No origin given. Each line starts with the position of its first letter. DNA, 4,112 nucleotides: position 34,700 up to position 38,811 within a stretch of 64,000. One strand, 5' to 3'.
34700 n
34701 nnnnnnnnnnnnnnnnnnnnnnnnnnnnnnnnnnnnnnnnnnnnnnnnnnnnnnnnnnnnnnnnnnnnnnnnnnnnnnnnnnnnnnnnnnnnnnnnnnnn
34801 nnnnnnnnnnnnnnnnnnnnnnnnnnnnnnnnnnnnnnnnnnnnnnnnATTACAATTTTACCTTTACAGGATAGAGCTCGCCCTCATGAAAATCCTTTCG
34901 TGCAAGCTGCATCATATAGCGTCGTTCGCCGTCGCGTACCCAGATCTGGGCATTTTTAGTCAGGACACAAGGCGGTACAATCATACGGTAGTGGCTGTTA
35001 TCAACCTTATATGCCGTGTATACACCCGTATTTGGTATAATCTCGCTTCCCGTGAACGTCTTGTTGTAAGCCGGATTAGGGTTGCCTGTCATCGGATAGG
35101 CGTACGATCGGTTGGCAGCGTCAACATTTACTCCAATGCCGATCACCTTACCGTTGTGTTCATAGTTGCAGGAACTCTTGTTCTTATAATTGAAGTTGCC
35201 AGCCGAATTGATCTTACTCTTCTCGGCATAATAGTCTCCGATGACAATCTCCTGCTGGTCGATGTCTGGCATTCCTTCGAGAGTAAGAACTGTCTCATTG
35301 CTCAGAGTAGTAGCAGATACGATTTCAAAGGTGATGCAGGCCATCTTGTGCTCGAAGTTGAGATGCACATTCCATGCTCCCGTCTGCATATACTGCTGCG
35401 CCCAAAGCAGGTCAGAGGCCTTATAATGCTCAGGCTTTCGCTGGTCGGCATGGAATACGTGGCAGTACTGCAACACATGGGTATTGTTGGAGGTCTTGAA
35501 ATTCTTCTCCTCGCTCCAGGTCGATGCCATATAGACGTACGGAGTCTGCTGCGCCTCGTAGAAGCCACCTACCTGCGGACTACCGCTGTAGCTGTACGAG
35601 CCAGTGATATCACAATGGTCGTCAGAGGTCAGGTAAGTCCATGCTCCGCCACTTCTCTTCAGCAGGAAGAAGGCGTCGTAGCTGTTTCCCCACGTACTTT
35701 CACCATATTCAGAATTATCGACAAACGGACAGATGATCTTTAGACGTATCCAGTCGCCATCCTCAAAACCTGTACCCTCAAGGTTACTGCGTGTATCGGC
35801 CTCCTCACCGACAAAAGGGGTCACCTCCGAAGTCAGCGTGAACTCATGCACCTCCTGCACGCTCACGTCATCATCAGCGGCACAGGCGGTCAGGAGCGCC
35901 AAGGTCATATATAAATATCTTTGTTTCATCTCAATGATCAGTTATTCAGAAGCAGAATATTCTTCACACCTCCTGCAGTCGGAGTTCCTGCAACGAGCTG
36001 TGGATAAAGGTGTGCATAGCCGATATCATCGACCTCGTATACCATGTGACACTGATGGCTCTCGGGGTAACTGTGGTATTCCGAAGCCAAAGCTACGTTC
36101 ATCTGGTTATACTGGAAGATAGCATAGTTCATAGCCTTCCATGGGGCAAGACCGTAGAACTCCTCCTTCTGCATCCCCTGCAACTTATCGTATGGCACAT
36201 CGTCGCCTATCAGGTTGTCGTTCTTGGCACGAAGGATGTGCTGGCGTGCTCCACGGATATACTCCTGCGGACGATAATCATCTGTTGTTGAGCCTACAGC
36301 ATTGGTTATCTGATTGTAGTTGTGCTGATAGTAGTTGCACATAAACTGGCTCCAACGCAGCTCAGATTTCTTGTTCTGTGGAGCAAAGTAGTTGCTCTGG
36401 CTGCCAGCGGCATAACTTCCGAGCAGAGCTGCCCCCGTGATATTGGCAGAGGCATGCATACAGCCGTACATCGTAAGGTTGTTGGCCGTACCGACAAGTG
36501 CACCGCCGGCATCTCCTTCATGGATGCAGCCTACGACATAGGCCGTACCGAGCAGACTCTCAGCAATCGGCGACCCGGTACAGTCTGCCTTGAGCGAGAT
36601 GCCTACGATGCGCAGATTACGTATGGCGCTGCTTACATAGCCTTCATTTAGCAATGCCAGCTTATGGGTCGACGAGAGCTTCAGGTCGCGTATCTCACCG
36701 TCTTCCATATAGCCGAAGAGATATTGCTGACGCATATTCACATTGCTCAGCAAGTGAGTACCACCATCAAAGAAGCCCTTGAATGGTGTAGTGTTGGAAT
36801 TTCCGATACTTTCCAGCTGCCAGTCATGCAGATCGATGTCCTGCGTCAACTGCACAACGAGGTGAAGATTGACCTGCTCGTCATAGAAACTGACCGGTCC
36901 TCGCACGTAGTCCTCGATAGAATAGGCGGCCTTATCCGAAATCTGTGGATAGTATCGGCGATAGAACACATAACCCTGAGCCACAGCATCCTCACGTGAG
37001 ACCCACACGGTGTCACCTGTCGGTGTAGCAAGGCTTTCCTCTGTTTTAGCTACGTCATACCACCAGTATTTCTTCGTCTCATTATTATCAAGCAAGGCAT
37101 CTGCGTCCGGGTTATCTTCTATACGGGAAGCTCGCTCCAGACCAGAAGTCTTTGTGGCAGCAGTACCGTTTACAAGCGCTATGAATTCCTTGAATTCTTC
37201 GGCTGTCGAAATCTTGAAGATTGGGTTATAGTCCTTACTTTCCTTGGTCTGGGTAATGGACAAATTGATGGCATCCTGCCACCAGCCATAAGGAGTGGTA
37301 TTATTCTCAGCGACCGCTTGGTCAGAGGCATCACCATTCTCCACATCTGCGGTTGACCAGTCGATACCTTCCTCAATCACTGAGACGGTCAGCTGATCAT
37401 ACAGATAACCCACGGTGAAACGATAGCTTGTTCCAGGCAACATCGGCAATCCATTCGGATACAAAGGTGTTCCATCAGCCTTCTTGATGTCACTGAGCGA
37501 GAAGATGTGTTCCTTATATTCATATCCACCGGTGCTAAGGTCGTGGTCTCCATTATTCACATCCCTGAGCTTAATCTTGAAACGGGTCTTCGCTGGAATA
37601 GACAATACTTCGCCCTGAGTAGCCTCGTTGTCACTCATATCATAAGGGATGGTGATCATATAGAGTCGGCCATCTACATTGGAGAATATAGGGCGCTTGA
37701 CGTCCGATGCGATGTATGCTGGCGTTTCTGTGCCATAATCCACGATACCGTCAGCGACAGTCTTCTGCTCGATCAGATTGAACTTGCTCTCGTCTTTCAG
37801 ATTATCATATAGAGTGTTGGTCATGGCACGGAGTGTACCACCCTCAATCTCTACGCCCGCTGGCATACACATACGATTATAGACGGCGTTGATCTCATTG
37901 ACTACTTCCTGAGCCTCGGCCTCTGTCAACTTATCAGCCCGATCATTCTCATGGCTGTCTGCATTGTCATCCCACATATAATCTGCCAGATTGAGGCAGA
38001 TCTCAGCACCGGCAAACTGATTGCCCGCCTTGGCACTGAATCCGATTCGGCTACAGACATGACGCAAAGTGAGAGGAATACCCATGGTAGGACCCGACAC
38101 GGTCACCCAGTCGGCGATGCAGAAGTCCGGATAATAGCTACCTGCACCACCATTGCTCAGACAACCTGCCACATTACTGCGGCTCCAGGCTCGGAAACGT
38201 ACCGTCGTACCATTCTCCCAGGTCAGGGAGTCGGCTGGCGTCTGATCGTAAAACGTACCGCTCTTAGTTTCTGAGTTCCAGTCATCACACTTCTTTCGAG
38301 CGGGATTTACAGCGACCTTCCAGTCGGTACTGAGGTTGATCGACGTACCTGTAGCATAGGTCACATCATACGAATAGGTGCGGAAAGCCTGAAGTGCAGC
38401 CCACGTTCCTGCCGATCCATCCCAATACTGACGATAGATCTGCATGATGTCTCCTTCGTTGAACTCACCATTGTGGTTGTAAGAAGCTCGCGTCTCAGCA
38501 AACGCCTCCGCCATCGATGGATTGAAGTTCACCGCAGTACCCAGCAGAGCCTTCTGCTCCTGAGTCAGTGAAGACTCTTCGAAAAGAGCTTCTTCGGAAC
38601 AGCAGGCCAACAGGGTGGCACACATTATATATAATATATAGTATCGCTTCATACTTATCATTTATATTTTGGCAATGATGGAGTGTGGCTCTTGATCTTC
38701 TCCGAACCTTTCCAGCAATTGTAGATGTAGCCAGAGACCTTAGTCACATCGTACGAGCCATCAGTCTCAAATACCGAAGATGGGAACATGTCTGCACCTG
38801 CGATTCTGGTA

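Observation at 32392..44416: Distal genes fuse a pilin-like N-terminal module to GLUG / beta-helix-like domains (candidate tip adhesins)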

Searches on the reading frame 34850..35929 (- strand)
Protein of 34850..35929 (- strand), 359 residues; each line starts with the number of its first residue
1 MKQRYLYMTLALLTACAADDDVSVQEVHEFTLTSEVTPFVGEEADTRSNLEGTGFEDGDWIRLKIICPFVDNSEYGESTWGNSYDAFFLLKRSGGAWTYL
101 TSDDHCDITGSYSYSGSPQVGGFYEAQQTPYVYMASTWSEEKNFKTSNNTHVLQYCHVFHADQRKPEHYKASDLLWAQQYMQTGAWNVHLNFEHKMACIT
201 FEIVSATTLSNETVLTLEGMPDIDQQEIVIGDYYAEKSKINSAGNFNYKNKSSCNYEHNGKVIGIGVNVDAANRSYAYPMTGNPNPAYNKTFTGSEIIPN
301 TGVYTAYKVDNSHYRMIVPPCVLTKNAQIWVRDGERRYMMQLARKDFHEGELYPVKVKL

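Call 4: search_protein_families(library=pfam, proteins=[window:34850-35929:-], max_evalue=1)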
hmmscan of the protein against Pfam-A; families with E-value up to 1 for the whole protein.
window:34850-35929:- (359 aa): 3 families
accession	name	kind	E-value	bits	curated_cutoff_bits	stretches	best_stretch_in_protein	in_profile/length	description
PF13149.12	Mfa_like_1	-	4.2e-09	37.2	27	1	105-219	61-150/246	Fimbrillin-like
PF23891.1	DUF7243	-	0.055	13.5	27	1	203-283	66-149/177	Family of unknown function (DUF7243)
PF06495.16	Transformer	-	0.26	11.8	26.7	1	237-291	89-142/182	Fruit fly transformer protein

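Call 5: search_protein_families(library=ncbifam, proteins=[window:34850-35929:-], max_evalue=1)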
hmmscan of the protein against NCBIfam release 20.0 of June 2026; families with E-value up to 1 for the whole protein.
window:34850-35929:- (359 aa): 0 families

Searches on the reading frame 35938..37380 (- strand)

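Call 7: search_protein_families(library=pfam, proteins=[window:35938-37380:-], max_evalue=10)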
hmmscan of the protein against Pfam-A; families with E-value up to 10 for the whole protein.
window:35938-37380:- (480 aa): 1 family
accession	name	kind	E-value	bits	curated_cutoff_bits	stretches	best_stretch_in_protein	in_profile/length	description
PF02209.24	VHP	-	0.1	13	27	1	402-416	12-26/36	Villin headpiece domain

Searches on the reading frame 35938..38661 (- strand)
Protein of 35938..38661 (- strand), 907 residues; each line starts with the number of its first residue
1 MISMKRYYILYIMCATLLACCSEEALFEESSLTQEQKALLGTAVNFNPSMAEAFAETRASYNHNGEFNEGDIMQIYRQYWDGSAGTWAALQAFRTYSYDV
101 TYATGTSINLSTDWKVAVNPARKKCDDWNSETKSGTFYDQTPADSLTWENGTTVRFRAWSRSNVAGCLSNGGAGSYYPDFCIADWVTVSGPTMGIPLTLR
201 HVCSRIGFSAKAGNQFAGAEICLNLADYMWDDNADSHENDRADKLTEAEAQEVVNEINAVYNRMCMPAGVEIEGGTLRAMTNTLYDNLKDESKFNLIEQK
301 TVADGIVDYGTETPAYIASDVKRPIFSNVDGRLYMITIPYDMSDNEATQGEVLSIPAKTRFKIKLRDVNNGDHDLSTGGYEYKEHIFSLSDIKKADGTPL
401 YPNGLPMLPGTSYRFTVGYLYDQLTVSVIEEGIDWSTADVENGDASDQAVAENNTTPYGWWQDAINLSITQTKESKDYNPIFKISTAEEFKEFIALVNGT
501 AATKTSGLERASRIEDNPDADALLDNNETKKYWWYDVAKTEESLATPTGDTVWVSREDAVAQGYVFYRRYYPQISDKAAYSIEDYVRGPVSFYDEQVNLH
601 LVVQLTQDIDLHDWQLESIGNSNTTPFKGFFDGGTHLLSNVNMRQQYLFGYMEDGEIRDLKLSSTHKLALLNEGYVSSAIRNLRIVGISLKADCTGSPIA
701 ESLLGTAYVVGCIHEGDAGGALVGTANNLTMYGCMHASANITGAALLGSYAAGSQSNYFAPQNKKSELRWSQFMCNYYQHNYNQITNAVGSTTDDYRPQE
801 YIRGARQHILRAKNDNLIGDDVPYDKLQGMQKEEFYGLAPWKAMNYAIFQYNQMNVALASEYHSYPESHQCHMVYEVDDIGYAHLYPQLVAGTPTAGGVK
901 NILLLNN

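Call 4: search_protein_families(library=pfam, proteins=[window:35938-38661:-], max_evalue=1)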
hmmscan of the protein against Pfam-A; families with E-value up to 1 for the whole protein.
window:35938-38661:- (907 aa): 2 families
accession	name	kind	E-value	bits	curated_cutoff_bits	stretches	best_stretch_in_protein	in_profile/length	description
PF13149.12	Mfa_like_1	-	0.0022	18.5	27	1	57-225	1-143/246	Fimbrillin-like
PF02209.24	VHP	-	0.22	11.9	27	1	829-843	12-26/36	Villin headpiece domain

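Call 5: search_protein_families(library=ncbifam, proteins=[window:35938-38661:-], max_evalue=1)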
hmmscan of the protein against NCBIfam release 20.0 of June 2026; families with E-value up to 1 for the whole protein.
window:35938-38661:- (907 aa): 1 family
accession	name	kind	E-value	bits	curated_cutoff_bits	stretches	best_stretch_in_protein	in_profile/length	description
NF058642.1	lipo_YqiH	exception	0.061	13.5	140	1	311-374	30-87/94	lipoprotein YqiH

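Call 10: search_solved_structures(query=window:35938-38661:-, max_evalue=1)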
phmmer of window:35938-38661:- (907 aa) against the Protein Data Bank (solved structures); distinct sequences matched with E-value up to 1: 0.

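Call 26: search_protein_representatives(protein=window:35938-38652:-)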
Query: 904 residues. Proteins with E-value up to 0.001 (for the whole library): 96; up to 1e-10: 58; up to 1e-30: 43. The best 96 are listed.
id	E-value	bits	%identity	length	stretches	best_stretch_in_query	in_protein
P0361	7.7e-297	1003.5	57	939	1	12-904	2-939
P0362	1.1e-230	784.6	50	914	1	10-894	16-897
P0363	3.8e-229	779.5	48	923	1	7-893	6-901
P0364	3.4e-225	766.5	47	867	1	6-902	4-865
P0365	1.9e-223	760.7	49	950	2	396-900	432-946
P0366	1.2e-218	744.8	47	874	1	11-894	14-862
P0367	2.6e-211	720.5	47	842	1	6-886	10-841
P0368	4.2e-211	719.8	48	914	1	3-898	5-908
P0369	9.0e-205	698.9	48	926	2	14-631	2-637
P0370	1.7e-203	694.6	47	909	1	3-904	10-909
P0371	1.6e-199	681.5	48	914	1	2-896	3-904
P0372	9.3e-191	652.5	47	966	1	2-892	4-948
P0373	1.3e-183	628.9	43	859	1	10-892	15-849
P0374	1.8e-173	595.3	43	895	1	6-886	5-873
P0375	4.4e-171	587.4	43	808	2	140-893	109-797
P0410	7.6e-20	87.0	32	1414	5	600-784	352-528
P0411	1.5e-19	86.0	33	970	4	596-736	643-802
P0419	1.3e-10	56.5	33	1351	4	612-663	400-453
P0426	1.8e-08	49.4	44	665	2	596-661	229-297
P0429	1.2e-07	46.7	36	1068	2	593-681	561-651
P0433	3.1e-06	41.9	32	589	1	602-743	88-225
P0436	9.1e-06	40.4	27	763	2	600-739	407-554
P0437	1.0e-05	40.3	37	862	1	599-692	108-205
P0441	8.6e-05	37.2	31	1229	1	595-749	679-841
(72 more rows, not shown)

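Call 27: search_protein_families(library=pfam, proteins=[P0410, P0411, P0419, P0426, P0429, P0433, P0436, P0437, P0441], max_evalue=0.01)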
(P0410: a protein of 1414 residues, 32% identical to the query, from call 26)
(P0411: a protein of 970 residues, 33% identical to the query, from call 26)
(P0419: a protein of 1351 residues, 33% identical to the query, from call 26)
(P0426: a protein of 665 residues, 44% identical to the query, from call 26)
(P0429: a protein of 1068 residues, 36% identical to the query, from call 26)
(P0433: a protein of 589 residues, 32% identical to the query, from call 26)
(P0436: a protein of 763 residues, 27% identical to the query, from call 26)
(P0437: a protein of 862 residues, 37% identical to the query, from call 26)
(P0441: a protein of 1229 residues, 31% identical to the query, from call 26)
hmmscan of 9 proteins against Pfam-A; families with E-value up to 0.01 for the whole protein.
P0410 (1414 aa): 3 families
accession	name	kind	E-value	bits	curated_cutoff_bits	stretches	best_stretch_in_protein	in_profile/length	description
PF07581.17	Glug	-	1e-53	176.5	20.5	8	511-536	2-28/28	The GLUG motif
PF05342.19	Peptidase_M26_N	-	1.3e-31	110.2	27.7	4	66-174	144-250/250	M26 IgA1-specific Metallo-endopeptidase N-terminal region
PF05044.18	HPD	-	8.6e-05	22.9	25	0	1243-1280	84-121/154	Homeo-prospero domain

P0411 (970 aa): 3 families
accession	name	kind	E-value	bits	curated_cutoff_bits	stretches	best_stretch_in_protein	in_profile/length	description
PF07581.17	Glug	-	6e-38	127.1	20.5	7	747-772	2-28/28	The GLUG motif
PF05342.19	Peptidase_M26_N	-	1.6e-24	87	27.7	3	70-174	147-250/250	M26 IgA1-specific Metallo-endopeptidase N-terminal region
PF19821.5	Phage_capsid_2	-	0.0029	17.3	25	0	836-866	179-209/293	Phage capsid protein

P0419 (1351 aa): 0 families

P0426 (665 aa): 0 families

P0429 (1068 aa): 2 families
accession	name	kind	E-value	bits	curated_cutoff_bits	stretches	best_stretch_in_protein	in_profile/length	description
PF20200.4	DUF6562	-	1.4e-12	48.2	25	1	79-298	66-302/304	Family of unknown function (DUF6562)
PF07581.17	Glug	-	4.6e-05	24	20.5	0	1032-1050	14-28/28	The GLUG motif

P0433 (589 aa): 3 families
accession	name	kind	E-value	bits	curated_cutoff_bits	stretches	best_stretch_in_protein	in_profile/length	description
PF07581.17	Glug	-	6.9e-11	42.2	20.5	0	157-181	3-28/28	The GLUG motif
PF00041.27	fn3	-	1.7e-06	28.6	25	1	495-574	3-74/84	Fibronectin type III domain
PF05342.19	Peptidase_M26_N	-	0.00011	22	27.7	1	86-178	158-250/250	M26 IgA1-specific Metallo-endopeptidase N-terminal region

P0436 (763 aa): 0 families

P0437 (862 aa): 0 families

P0441 (1229 aa): 2 families
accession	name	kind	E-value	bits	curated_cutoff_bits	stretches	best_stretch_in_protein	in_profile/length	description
PF05342.19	Peptidase_M26_N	-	1.9e-07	31.1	27.7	1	673-774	147-250/250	M26 IgA1-specific Metallo-endopeptidase N-terminal region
PF07581.17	Glug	-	8.7e-05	23.1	20.5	1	814-839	2-27/28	The GLUG motif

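Call 52: search_solved_structures(query=A7, max_evalue=1)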
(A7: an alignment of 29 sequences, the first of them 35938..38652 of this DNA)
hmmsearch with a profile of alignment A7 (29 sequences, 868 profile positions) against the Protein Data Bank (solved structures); distinct sequences matched with E-value up to 1: 2.
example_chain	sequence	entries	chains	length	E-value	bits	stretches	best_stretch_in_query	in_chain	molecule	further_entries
6raw_N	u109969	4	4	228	0.19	12.8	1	225-319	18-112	DNA replication complex GINS protein SLD5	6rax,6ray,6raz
3pm8_A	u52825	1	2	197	0.9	10.6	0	531-580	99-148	Calcium-dependent protein kinase 2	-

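Call 73: find_related_loci(query=A7, collection=genome_contigs, flank=10000)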
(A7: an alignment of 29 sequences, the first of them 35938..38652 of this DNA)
Query A7 (904 aa) in genome_contigs; peptide patterns used: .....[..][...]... (x = any residue, [..] = any of these).
82 stretches matched a pattern; 79 encode a relative of the query (tblastn E <= 1e-3); 79 distinct loci.
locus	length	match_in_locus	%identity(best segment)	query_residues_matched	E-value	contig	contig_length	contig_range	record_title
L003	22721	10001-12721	72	1-904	0e+0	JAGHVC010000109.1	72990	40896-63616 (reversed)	MAG: Candidatus Minthosoma caballi isolate E5_9 c_000001480120, whole genome shotgun sequence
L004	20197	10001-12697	78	1-904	0e+0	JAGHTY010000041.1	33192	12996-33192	MAG: Candidatus Minthousia equi isolate E4_55 c_000000872376, whole genome shotgun sequence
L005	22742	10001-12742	69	1-904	0e+0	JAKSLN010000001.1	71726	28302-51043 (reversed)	MAG: Bacteroidaceae bacterium isolate Horse_feces100 MAG100_1, whole genome shotgun sequence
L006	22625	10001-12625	49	1-904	0e+0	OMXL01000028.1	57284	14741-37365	uncultured Prevotellaceae bacterium isolate RUG062 genome assembly, contig: scaffold_1028, whole genome shotgun sequence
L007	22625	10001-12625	47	1-904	0e+0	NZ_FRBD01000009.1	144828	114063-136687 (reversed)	Xylanibacter ruminicola strain KHT3, whole genome shotgun sequence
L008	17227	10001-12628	46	1-904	0e+0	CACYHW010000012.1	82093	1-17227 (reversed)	MAG: uncultured Bacteroidales bacterium isolate RUG11961 genome assembly, contig: RUG11961_asm_12, whole genome shotgun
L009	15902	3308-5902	47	6-904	0e+0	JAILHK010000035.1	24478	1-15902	MAG: Prevotella sp. isolate RUI122 k141_1853306_flag=0_multi=55.3130_len=24478, whole genome shotgun sequence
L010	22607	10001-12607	47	3-904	0e+0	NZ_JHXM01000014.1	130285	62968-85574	Xylanibacter brevis ATCC 19188 T433DRAFT_scaffold00013.13_C, whole genome shotgun sequence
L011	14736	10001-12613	45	1-904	0e+0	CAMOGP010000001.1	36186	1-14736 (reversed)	MAG: uncultured Prevotella sp. isolate SRR873608_bin.201_metaWRAP_v1.3_MAG genome assembly, contig: NODE_2743_length_361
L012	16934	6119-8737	44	1-904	0e+0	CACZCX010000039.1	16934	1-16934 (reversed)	MAG: uncultured Bacteroidales bacterium isolate RUG12511 genome assembly, contig: RUG12511_asm_39, whole genome shotgun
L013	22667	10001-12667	44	1-892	0e+0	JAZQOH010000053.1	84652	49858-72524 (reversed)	MAG: Prevotella sp. isolate T1900045243_TH20190013.MAGScoT_cleanbin_000031 SGB_5589_k141_1600020, whole genome shotgun s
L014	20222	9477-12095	44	1-904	0e+0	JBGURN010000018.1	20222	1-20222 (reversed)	MAG: Bacteroidaceae bacterium isolate ruminal_MAG_115 ruminal_MAG_115_contig_0018, whole genome shotgun sequence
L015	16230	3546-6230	44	6-900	0e+0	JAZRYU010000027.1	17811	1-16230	MAG: Prevotella sp. isolate T1900044949_TA20190002.MAGScoT_cleanbin_000032 SGB_3546_k141_407468, whole genome shotgun se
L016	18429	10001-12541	45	1-887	0e+0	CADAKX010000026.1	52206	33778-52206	MAG: uncultured Prevotellaceae bacterium isolate RUG13388 genome assembly, contig: RUG13388_asm_26, whole genome shotgun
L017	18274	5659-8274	44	1-904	0e+0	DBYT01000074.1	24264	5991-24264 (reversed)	MAG TPA_asm: Bacteroidales bacterium UBA1179 UBA1179_contig_9000, whole genome shotgun sequence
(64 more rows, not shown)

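Call 80: search_protein_families(library=pfam, alignment_id=A7, max_evalue=0.01)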
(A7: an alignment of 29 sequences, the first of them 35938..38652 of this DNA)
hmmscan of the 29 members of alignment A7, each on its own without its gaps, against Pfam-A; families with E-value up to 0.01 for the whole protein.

A. member 1, window:35938-38652:- (904 aa): 1 family
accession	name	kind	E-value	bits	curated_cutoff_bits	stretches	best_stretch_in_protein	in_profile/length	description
PF13149.12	Mfa_like_1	-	0.0022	18.5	27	0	54-222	1-143/246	Fimbrillin-like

B. families by the number of members that match (of 29 scanned): 4 families
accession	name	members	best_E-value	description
PF13149.12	Mfa_like_1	2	0.00014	Fimbrillin-like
PF01476.26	LysM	1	1e-08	LysM domain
PF08139.17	LPAM_1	1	0.00088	Prokaryotic membrane lipoprotein lipid attachment site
PF09849.14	DUF2076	1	0.0061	Uncharacterized protein conserved in bacteria (DUF2076)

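Call 85: search_solved_structures(query=P0410, max_evalue=0.001)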
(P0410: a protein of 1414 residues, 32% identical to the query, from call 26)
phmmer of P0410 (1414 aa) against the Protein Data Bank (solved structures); distinct sequences matched with E-value up to 0.001: 0.
